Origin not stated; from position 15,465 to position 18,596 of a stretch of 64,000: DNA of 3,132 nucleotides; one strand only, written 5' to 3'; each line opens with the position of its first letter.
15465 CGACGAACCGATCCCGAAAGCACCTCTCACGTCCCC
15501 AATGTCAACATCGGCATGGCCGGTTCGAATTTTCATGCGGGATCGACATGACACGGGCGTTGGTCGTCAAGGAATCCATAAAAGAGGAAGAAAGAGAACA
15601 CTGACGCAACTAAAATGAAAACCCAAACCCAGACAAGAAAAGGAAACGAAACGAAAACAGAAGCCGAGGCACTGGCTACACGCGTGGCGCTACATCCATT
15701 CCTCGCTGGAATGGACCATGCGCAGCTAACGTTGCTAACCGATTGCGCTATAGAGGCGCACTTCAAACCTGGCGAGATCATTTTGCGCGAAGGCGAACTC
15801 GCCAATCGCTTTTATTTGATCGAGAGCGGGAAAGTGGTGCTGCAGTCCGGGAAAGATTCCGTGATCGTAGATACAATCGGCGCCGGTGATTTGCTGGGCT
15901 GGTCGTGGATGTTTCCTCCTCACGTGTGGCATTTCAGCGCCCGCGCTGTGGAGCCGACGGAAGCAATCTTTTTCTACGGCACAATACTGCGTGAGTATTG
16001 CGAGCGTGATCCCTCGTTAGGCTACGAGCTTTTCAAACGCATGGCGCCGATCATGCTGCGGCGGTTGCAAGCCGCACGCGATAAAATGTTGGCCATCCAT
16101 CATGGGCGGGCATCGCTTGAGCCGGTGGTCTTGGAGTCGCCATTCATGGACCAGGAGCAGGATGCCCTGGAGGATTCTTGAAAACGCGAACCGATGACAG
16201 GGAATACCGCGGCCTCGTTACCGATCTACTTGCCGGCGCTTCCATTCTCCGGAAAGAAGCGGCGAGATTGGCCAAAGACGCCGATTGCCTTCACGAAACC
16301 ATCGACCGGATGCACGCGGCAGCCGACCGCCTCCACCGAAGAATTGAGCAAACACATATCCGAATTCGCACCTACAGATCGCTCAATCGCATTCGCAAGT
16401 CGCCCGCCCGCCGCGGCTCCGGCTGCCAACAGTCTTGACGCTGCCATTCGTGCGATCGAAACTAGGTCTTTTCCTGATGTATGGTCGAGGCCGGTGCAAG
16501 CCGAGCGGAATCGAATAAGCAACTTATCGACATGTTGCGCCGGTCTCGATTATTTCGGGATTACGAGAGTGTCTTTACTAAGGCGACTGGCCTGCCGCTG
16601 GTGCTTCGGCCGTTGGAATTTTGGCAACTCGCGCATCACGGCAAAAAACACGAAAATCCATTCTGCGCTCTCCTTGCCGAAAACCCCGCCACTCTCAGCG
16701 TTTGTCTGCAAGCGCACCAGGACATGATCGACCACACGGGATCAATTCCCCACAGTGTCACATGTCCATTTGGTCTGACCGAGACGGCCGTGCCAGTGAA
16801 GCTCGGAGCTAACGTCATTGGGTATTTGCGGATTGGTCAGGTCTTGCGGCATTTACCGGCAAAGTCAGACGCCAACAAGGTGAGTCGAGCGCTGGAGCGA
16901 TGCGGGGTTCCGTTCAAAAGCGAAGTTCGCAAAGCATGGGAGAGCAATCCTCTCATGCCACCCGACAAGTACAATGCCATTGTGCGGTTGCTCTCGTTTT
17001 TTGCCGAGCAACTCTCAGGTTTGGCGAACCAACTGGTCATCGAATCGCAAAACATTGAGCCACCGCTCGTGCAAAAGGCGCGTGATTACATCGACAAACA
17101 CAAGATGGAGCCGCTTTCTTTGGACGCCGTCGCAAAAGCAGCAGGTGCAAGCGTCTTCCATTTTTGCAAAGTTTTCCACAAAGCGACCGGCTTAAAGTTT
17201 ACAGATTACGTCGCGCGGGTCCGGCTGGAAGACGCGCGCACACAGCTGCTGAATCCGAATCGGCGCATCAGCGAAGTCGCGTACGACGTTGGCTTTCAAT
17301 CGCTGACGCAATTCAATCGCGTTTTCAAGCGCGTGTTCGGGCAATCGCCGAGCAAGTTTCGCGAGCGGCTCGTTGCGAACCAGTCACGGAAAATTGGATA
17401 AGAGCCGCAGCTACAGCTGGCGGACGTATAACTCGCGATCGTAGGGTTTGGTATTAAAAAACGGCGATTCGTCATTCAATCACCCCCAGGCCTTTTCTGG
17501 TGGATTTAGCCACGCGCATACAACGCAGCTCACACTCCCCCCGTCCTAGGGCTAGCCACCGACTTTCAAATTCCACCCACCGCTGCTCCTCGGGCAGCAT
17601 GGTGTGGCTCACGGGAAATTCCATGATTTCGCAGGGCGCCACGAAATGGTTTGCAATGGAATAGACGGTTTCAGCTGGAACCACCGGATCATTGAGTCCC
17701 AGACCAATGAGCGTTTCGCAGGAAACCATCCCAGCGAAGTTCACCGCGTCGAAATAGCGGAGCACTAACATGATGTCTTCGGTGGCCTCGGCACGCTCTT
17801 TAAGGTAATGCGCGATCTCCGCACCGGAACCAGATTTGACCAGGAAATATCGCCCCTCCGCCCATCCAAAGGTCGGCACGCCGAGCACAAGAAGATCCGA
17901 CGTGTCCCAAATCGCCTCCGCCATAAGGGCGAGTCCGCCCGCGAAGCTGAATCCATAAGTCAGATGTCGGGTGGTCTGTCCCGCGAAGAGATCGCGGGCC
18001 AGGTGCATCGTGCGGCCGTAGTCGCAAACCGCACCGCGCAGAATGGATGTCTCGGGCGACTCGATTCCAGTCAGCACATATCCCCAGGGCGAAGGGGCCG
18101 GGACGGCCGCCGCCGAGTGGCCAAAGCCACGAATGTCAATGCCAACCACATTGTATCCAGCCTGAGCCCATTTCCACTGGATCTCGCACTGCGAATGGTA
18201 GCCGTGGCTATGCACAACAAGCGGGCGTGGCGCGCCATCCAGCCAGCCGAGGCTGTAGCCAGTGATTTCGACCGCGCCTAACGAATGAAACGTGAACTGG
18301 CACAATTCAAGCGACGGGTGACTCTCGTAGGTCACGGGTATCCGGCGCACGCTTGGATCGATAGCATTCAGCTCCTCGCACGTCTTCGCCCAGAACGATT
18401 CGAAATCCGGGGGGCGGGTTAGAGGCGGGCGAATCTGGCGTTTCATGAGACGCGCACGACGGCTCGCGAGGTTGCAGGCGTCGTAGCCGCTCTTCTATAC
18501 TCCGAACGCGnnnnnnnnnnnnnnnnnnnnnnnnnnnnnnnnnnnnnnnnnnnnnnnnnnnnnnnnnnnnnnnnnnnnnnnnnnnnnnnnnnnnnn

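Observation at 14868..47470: USP-saturated island whose gene-family content parallels the actinobacterial DosR dormancy regulon, without DosR/DosS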

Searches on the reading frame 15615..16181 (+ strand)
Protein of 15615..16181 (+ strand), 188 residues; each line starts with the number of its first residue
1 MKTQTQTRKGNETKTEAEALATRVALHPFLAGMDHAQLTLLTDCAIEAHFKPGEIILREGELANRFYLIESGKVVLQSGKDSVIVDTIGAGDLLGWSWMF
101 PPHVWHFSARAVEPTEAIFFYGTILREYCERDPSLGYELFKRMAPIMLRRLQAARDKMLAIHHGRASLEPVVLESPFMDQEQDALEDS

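Call 4: search_protein_families(library=pfam, proteins=[window:15615-16181:+])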
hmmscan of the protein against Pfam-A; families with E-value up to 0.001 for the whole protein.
window:15615-16181:+ (188 aa): 1 family
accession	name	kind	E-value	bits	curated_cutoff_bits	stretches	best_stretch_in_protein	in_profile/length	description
PF00027.35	cNMP_binding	-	4.9e-16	58.9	27.5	1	49-132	3-89/89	Cyclic nucleotide-binding domain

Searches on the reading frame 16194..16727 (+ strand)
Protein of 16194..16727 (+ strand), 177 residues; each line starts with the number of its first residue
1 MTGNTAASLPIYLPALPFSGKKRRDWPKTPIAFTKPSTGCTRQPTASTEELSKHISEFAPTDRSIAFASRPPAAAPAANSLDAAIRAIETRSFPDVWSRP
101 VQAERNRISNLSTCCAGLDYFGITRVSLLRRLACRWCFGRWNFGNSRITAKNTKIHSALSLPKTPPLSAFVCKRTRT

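Call 67: search_protein_families(library=pfam, proteins=[window:16194-16727:+], max_evalue=0.00001)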
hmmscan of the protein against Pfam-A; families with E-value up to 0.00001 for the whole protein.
window:16194-16727:+ (177 aa): 0 families

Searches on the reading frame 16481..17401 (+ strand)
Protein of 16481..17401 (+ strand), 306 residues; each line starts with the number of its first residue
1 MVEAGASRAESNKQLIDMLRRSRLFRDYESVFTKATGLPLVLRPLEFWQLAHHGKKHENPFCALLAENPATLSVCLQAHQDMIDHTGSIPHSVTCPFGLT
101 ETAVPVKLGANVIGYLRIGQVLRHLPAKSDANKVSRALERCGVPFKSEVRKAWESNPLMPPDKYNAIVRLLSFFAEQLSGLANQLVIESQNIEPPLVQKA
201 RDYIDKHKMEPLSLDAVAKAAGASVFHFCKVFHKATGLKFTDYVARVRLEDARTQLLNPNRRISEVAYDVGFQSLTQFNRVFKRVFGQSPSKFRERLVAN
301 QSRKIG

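Call 4: search_protein_families(library=pfam, proteins=[window:16481-17401:+])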
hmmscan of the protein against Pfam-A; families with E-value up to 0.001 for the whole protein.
window:16481-17401:+ (306 aa): 3 families
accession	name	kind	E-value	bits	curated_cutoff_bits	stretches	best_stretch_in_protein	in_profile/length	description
PF12833.13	HTH_18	-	1.6e-24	86.4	33.6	1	218-296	2-80/80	Helix-turn-helix domain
PF00165.29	HTH_AraC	-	1.2e-17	64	26.6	2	260-294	8-41/42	Bacterial regulatory helix-turn-helix proteins, AraC family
PF10114.15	PocR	-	3.6e-17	63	23.9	1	30-181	13-160/162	Sensory domain found in PocR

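Call 29: find_homologous_proteins(query=window:16481-17401:+, max_evalue=1e-20)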
Query window:16481-17401:+ (306 aa): 5866 proteins with E <= 1e-20 among 8000 candidates; the best 120 are listed.
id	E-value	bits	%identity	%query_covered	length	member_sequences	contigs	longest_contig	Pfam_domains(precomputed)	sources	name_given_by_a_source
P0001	8.4e-202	687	100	100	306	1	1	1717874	PF12833.14,PF10114.16,PF00165.30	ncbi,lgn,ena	-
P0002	4.5e-191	652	100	94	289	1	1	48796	PF12833.14,PF10114.16,PF00165.30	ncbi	ncbi:MAG: helix-turn-helix domain-containing protein [Candidatus Udaeobacter sp.]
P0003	3.9e-186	636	92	98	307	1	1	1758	PF12833.14,PF10114.16,PF00165.30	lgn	-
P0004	2.0e-179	614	89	99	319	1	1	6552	PF12833.14,PF10114.16,PF00165.30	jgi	jgi:AraC-like DNA-binding protein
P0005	6.6e-177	605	86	100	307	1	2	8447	PF12833.14,PF10114.16,PF00165.30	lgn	-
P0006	2.6e-176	603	85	100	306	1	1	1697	PF12833.14,PF10114.16,PF00165.30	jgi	jgi:AraC-like DNA-binding protein/ligand-binding sensor protein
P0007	2.5e-175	600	85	100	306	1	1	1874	PF12833.14,PF10114.16,PF00165.30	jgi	jgi:AraC-like DNA-binding protein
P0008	3.6e-175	600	87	98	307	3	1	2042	PF12833.14,PF10114.16,PF00165.30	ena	-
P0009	1.3e-173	595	84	100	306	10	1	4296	PF12833.14,PF10114.16,PF00165.30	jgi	jgi:AraC-like DNA-binding protein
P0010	4.3e-173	593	87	96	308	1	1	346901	PF12833.14,PF10114.16,PF00165.30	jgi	jgi:AraC-like DNA-binding protein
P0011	1.0e-172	592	88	97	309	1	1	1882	PF12833.14,PF10114.16,PF00165.30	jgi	jgi:AraC-like DNA-binding protein/ligand-binding sensor protein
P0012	2.1e-172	591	85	98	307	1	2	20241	PF12833.14,PF10114.16,PF00165.30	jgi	jgi:AraC-like DNA-binding protein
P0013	3.3e-172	590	85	98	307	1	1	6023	PF12833.14,PF10114.16,PF00165.30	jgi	jgi:AraC-like DNA-binding protein/ligand-binding sensor protein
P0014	5.8e-172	589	85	98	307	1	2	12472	PF12833.14,PF10114.16,PF00165.30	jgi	jgi:AraC-like DNA-binding protein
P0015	8.7e-172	589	85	98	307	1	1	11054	PF12833.14,PF10114.16,PF00165.30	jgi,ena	jgi:AraC-like DNA-binding protein/ligand-binding sensor protein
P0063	1.3e-164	565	81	99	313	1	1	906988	PF12833.14,PF10114.16,PF00165.30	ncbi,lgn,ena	-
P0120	1.8e-162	558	80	98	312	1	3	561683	PF12833.14,PF10114.16,PF00165.30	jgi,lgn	jgi:AraC-like DNA-binding protein/ligand-binding sensor protein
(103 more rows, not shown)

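Call 30: find_encoding_contigs(protein=P0063, flank=10000, max_places=2)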
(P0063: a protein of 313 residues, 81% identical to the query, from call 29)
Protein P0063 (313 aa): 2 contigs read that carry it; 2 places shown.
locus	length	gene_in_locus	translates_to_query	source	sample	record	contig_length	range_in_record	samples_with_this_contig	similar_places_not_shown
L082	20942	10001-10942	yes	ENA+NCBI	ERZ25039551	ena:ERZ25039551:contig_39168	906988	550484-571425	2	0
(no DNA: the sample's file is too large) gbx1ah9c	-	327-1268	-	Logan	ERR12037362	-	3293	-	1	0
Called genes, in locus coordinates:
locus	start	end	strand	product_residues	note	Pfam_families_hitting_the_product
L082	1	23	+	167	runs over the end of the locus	PF01476:LysM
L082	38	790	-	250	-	PF00005:ABC_tran, PF02463:SMC_N (faint)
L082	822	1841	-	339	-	PF00664:ABC_membrane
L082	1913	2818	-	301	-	PF01408:GFO_IDH_MocA, PF02826:2-Hacid_dh_C, PF03446:NAD_binding_2, PF03807:F420_oxidored, PF07991:KARI_N (weak), PF14833:NAD_binding_11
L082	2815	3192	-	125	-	PF05635:23S_rRNA_IVP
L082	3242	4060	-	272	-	PF00753:Lactamase_B, PF12706:Lactamase_B_2 (weak)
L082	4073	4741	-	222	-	PF21948:LplA-B_cat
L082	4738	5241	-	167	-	PF02075:RuvC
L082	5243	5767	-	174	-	PF14235:DUF4337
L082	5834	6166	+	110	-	PF01566:Nramp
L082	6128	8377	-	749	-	PF00122:E1-E2_ATPase, PF00702:Hydrolase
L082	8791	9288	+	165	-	PF00582:Usp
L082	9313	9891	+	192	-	PF00027:cNMP_binding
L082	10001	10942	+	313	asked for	PF10114:PocR, PF00165:HTH_AraC (weak), PF12833:HTH_18, PF00165:HTH_AraC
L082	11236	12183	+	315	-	PF00582:Usp, PF23256:CHX17_2nd (faint), PF00582:Usp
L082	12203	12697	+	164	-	-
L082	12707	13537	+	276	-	PF18306:LDcluster4, PF03641:Lysine_decarbox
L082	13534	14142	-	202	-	PF09997:DUF2238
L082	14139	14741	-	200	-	PF09997:DUF2238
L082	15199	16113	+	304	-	PF10114:PocR, PF12833:HTH_18, PF00165:HTH_AraC (weak)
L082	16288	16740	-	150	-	-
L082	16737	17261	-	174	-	PF00011:HSP20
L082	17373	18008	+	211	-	PF00571:CBS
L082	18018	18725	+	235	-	-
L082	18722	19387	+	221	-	PF00156:Pribosyltran, PF14681:UPRTase (weak)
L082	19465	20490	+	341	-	PF05235:CHAD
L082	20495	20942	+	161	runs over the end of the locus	PF00582:Usp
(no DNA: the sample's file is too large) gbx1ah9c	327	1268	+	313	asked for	PF10114:PocR, PF00165:HTH_AraC (weak), PF12833:HTH_18, PF00165:HTH_AraC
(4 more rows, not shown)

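Call 31: find_encoding_contigs(protein=P0120, flank=10000, max_places=2)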
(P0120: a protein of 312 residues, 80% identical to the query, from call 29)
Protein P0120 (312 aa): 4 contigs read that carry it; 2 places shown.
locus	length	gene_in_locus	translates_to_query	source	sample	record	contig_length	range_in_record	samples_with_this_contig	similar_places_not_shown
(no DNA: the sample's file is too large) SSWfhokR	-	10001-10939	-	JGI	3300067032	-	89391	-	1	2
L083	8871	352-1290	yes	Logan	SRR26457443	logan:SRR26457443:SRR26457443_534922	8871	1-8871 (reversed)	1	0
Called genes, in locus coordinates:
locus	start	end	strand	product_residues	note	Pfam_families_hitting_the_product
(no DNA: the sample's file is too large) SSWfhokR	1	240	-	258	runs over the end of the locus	PF00227:Proteasome (weak)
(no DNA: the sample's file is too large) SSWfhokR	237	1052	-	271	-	PF00227:Proteasome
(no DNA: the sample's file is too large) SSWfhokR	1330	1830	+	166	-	PF01476:LysM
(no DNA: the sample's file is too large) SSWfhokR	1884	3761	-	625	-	PF00664:ABC_membrane, PF00005:ABC_tran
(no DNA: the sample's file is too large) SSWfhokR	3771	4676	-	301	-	PF01408:GFO_IDH_MocA (weak), PF02826:2-Hacid_dh_C (weak), PF03446:NAD_binding_2, PF03807:F420_oxidored (weak), PF14833:NAD_binding_11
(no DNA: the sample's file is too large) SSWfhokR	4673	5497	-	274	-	PF00753:Lactamase_B, PF12706:Lactamase_B_2 (weak)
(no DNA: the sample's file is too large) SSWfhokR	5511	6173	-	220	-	PF21948:LplA-B_cat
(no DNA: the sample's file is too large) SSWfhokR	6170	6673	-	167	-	PF02075:RuvC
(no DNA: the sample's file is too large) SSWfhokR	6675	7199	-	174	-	PF14235:DUF4337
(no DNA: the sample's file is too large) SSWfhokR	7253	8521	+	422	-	PF01566:Nramp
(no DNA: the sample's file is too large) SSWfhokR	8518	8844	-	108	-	-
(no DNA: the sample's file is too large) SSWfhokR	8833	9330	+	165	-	PF00582:Usp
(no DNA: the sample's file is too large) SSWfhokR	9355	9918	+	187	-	PF00027:cNMP_binding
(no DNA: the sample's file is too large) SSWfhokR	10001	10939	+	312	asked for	PF10114:PocR, PF00165:HTH_AraC (weak), PF12833:HTH_18, PF00165:HTH_AraC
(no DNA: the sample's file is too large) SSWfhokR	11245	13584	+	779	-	PF13360:PQQ_2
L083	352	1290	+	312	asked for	PF10114:PocR, PF00165:HTH_AraC (weak), PF12833:HTH_18, PF00165:HTH_AraC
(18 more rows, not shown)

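Call 32: find_encoding_contigs(protein=P0010, flank=10000, max_places=2)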
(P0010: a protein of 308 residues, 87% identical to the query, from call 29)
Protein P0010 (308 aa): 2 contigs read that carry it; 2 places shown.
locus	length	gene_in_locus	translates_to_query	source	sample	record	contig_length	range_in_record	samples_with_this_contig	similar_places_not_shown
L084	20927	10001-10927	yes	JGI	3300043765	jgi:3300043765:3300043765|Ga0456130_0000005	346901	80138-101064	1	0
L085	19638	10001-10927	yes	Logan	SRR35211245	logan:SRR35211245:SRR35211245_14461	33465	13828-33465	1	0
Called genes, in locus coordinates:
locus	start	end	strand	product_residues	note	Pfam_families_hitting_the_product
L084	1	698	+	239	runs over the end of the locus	PF02463:SMC_N (faint), PF00005:ABC_tran, PF13304:AAA_21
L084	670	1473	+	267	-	PF12679:ABC2_membrane_2, PF12698:ABC2_membrane_3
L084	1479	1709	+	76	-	PF10006:DUF2249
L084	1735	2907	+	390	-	PF05940:NnrS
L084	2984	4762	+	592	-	PF02776:TPP_enzyme_N, PF00205:TPP_enzyme_M, PF02775:TPP_enzyme_C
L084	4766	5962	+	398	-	PF07992:Pyr_redox_2 (weak)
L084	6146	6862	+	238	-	PF00027:cNMP_binding, PF13545:HTH_Crp_2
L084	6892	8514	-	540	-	PF07731:Cu-oxidase_2 (faint), PF07732:Cu-oxidase_3, PF00394:Cu-oxidase (weak)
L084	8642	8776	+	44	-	-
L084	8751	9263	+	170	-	PF00582:Usp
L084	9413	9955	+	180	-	PF00027:cNMP_binding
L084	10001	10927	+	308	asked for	PF10114:PocR, PF00165:HTH_AraC (weak), PF12833:HTH_18, PF00165:HTH_AraC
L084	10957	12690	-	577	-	PF00999:Na_H_Exchanger, PF02254:TrkA_N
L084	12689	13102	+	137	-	-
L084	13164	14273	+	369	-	PF00582:Usp, PF23256:CHX17_2nd (faint), PF00582:Usp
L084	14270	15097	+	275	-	PF00005:ABC_tran, PF13555:AAA_29 (faint), PF13304:AAA_21 (weak)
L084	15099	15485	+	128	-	-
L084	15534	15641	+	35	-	-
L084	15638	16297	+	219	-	PF00582:Usp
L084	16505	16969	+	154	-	PF05139:Erythro_esteras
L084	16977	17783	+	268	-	-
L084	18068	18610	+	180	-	-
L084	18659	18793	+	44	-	-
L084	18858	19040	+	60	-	-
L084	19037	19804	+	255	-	PF01522:Polysacc_deac_1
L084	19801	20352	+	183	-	PF00582:Usp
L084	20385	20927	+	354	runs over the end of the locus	PF08240:ADH_N, PF00107:ADH_zinc_N, PF13602:ADH_zinc_N_2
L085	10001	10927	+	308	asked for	PF10114:PocR, PF00165:HTH_AraC (weak), PF12833:HTH_18, PF00165:HTH_AraC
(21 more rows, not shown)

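Call 55: search_solved_structures(query=window:16481-17401:+, max_evalue=0.01)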
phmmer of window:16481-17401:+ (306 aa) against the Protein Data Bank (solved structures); distinct sequences matched with E-value up to 0.01: 25.
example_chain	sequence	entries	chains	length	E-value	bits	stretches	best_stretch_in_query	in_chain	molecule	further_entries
7r3w_A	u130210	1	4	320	5.9e-17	65.6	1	197-295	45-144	Putative bacterial regulatory helix-turn-helix protein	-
7w5w_J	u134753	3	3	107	5.4e-15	59.1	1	196-297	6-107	Regulatory protein SoxS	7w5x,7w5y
6swi_A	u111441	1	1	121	8.4e-13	51.9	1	195-298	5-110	Two-component response regulator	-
3oou_A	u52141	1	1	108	7.9e-11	45.5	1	194-295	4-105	Lin2118 protein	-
7bef_G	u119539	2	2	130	1.2e-10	44.8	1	190-296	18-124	Transcriptional activator RamA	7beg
1xs9_A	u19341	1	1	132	2.8e-10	43.7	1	186-303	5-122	Multiple antibiotic resistance protein marA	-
1bl0_A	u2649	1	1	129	4.1e-10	43.1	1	190-303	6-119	PROTEIN (MULTIPLE ANTIBIOTIC RESISTANCE PROTEIN)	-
7vwy_G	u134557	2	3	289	2.7e-09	40.4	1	202-295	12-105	Right origin-binding protein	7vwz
1d5y_A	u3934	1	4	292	2.9e-09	40.3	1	203-295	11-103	ROB TRANSCRIPTION FACTOR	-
4fe4_A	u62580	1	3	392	1.5e-07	34.7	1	190-295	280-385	Xylose operon regulatory protein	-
4fe7_A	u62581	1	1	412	1.6e-07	34.6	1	190-295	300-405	Xylose operon regulatory protein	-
3mn2_A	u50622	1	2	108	2.7e-07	33.9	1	197-296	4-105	probable AraC family transcriptional regulator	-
12aw_A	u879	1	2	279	1.3e-06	31.7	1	195-296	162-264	HYBRID TWO-COMPONENT SYSTEM PROTEIN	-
3lsg_A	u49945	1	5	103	1.8e-06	31.2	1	213-295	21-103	Two-component response regulator yesN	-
2k9s_A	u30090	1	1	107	8.2e-06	29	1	197-295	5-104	Arabinose operon regulatory protein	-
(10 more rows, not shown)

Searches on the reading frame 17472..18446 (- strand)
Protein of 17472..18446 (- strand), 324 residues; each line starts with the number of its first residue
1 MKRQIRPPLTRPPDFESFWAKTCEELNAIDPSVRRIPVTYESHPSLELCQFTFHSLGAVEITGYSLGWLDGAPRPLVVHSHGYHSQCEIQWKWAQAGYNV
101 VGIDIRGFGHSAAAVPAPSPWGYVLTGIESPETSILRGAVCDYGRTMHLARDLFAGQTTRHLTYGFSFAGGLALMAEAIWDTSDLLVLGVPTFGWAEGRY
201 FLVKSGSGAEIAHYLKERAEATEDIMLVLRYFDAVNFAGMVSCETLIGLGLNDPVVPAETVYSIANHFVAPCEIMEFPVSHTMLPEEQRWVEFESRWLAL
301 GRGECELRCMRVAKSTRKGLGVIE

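Call 4: search_protein_families(library=pfam, proteins=[window:17472-18446:-])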
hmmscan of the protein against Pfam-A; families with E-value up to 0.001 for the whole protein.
window:17472-18446:- (324 aa): 2 families
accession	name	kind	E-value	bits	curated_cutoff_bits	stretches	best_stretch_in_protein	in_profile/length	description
PF05448.18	AXE1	-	5.7e-30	104.6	21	1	6-276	15-297/321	Acetyl xylan esterase (AXE1)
PF12146.15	Hydrolase_4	-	0.00017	21.4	27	1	72-112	2-46/239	Serine aminopeptidase, S33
